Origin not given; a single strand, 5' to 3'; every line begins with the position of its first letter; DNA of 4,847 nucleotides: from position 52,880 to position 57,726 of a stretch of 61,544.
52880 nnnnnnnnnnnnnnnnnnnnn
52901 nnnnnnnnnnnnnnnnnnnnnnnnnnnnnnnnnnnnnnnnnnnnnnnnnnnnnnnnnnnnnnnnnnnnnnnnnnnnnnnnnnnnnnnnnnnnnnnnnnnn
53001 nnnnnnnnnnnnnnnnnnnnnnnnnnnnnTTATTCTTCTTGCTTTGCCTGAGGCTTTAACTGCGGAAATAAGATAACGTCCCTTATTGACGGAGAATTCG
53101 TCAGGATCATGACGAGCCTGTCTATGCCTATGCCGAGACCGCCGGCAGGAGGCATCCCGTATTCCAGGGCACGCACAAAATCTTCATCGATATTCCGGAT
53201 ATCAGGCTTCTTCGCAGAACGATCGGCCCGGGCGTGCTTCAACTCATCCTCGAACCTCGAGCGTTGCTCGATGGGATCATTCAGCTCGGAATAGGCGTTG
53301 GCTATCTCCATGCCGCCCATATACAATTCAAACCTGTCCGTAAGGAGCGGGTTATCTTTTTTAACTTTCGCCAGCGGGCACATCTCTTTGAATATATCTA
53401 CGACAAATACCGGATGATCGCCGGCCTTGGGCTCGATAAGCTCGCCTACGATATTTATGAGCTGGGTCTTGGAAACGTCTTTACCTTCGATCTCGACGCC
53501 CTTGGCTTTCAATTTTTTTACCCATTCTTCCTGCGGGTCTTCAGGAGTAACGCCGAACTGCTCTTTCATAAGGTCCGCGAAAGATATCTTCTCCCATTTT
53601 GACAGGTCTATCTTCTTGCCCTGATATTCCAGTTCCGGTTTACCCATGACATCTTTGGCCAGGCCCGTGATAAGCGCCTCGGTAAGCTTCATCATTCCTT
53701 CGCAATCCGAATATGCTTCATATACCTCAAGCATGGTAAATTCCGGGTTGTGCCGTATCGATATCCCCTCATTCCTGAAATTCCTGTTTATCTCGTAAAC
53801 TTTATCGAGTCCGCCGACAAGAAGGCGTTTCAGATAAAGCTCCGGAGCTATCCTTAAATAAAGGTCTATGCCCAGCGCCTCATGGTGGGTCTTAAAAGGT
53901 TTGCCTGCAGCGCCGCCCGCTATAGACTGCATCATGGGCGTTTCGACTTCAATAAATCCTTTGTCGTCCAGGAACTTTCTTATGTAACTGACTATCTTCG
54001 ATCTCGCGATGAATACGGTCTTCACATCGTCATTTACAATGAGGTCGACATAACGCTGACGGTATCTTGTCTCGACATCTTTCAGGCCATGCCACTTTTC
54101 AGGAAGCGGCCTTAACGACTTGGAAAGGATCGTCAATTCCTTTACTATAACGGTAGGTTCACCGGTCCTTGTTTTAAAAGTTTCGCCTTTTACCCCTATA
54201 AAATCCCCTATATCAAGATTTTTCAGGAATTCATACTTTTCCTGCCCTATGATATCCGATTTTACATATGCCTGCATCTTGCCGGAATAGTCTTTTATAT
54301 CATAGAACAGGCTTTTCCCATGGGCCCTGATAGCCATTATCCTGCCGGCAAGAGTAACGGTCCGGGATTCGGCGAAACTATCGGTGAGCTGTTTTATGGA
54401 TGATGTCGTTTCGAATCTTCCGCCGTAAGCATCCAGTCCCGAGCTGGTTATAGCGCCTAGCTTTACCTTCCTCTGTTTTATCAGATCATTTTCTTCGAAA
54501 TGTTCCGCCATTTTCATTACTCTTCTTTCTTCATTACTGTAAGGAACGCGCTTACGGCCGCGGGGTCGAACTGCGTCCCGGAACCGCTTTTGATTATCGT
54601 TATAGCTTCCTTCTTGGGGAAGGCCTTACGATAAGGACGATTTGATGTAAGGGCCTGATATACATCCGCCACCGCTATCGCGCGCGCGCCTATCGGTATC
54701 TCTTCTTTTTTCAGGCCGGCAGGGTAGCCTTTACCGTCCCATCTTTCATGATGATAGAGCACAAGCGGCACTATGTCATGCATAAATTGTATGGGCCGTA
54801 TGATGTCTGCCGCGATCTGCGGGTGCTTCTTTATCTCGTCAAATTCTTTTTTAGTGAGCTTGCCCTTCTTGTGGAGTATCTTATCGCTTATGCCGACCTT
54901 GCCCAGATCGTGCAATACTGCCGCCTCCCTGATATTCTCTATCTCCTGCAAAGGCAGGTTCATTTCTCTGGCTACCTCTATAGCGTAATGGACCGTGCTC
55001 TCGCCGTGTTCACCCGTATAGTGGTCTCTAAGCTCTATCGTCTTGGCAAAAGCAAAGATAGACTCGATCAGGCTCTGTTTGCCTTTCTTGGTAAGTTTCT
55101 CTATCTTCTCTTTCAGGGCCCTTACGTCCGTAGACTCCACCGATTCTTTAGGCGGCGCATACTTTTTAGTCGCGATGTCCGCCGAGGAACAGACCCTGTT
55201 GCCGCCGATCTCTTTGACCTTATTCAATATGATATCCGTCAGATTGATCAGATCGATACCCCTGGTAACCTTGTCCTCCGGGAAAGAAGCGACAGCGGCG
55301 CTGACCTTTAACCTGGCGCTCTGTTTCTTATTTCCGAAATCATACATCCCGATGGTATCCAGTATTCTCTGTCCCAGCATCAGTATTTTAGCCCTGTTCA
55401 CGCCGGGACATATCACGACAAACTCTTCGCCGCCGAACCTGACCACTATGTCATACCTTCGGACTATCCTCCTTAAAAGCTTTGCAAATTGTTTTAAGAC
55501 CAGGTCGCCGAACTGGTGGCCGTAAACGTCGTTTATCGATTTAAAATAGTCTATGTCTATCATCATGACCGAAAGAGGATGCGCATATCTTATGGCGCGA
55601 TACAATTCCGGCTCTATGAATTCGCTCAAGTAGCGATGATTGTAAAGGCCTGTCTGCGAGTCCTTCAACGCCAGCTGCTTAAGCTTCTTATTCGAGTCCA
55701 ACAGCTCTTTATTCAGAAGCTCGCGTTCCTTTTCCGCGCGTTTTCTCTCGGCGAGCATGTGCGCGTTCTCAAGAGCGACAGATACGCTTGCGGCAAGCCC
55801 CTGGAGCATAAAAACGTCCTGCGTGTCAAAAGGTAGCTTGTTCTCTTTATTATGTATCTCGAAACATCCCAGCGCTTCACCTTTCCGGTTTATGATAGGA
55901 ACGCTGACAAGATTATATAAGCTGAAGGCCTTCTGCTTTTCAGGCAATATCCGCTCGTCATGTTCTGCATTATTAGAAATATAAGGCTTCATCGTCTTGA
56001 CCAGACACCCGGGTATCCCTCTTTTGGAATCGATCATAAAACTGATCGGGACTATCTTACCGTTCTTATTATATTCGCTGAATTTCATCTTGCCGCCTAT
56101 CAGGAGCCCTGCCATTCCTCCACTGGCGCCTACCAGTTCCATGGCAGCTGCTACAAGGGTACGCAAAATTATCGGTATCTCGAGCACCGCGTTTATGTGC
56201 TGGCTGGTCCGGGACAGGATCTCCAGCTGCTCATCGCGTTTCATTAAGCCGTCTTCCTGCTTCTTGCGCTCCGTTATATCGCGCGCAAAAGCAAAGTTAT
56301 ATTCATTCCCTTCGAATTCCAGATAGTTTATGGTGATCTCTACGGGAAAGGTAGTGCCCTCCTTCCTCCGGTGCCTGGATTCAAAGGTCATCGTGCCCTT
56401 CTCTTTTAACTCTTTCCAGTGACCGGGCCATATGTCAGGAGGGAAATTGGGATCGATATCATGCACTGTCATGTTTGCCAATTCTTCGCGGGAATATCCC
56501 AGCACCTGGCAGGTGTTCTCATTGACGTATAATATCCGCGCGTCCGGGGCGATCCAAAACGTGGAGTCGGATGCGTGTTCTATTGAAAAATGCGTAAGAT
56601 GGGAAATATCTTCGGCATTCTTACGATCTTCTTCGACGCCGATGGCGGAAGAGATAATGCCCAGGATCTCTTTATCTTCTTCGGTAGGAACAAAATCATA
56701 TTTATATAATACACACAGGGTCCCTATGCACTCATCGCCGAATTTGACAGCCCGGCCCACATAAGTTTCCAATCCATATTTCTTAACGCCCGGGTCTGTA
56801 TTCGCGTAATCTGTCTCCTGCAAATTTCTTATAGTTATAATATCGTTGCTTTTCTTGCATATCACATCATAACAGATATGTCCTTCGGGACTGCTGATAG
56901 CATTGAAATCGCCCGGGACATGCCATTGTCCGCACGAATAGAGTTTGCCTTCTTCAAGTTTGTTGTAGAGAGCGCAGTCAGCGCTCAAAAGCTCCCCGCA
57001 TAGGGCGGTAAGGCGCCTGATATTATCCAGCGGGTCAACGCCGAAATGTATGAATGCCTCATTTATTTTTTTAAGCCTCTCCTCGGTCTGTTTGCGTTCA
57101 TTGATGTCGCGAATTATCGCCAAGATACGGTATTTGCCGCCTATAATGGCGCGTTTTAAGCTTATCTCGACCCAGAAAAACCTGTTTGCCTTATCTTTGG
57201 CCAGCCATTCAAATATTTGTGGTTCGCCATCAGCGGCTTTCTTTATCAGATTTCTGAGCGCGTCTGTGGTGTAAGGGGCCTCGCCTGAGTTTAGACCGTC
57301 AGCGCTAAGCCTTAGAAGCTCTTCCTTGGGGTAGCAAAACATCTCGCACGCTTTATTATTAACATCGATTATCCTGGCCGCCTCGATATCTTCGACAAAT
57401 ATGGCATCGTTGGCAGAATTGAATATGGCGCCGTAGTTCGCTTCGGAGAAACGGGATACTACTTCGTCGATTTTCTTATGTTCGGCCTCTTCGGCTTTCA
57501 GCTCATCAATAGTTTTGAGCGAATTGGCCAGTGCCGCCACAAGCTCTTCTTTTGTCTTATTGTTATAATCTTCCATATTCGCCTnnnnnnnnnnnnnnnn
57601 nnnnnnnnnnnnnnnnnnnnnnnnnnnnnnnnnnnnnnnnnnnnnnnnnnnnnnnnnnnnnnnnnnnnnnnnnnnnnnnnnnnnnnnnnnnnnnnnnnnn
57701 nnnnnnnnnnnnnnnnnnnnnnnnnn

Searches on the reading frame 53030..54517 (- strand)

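Call 61: search_protein_families(library=pfam, proteins=[window:53030-54517:-], max_evalue=0.0001)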
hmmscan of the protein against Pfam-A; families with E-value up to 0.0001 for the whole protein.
window:53030-54517:- (495 aa): 2 families
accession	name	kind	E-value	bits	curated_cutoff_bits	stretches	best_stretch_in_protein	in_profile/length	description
PF00152.25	tRNA-synt_2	-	1.5e-88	297.3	25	1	148-487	2-307/308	tRNA synthetases class II (D, K and N)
PF01336.31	tRNA_anti-codon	-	1.4e-17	63.8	27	1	54-131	1-75/75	OB-fold nucleic acid binding domain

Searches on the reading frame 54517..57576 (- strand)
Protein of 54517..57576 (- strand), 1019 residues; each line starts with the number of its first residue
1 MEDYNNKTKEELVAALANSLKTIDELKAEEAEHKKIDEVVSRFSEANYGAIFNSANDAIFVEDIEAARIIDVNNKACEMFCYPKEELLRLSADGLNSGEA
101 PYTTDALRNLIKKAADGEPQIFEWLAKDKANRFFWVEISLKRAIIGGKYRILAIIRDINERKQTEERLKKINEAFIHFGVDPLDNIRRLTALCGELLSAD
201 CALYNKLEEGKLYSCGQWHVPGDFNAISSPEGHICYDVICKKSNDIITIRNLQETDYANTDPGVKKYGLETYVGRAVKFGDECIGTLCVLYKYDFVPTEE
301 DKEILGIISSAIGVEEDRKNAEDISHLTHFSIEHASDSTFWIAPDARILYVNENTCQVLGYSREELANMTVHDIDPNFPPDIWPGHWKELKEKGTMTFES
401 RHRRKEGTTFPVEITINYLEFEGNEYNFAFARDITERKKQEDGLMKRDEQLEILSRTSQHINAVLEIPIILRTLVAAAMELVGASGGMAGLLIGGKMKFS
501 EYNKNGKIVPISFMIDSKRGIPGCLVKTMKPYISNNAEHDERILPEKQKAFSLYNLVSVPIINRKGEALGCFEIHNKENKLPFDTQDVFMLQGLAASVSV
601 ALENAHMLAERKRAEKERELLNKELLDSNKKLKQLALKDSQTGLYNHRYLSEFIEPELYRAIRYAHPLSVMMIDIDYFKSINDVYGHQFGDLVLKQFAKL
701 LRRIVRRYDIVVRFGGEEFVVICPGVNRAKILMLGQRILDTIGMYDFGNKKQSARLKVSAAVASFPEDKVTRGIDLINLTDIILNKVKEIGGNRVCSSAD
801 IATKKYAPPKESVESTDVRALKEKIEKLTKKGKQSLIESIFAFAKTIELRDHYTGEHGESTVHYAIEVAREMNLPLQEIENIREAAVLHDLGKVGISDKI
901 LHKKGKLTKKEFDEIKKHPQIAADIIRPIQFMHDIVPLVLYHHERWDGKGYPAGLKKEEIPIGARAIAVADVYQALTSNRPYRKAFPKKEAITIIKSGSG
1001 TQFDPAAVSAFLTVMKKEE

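Call 60: search_protein_families(library=pfam, proteins=[window:54517-57576:-], max_evalue=0.00001)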
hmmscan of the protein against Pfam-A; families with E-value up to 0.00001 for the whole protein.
window:54517-57576:- (1019 aa): 10 families
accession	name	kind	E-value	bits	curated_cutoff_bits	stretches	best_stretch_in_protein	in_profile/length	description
PF00990.26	GGDEF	-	1.1e-37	129.7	23.8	1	637-794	2-161/161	Diguanylate cyclase, GGDEF domain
PF13487.12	HD_5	-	9.8e-37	126.7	27.2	1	844-1006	4-169/170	HD domain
PF13426.13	PAS_9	-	1.2e-23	83.7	27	2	339-436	4-103/103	PAS domain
PF01966.28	HD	-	8e-19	68.5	22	1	856-975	3-115/116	HD domain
PF01590.32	GAF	-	3.8e-16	60.3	22.4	1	470-602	5-133/133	GAF domain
PF00989.32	PAS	-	3.8e-15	56.3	22.6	1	48-158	3-113/113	PAS fold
PF13188.13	PAS_8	-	1.2e-13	50.8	21.8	1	50-96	5-51/65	PAS domain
PF13185.12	GAF_2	-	1.8e-13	51.3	28.6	1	467-603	4-136/136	GAF domain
PF08448.16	PAS_4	-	7.9e-12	45.8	23.1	0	333-438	2-109/110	PAS fold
PF08447.18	PAS_3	-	3.4e-07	30.9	25.6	0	348-419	1-75/89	PAS fold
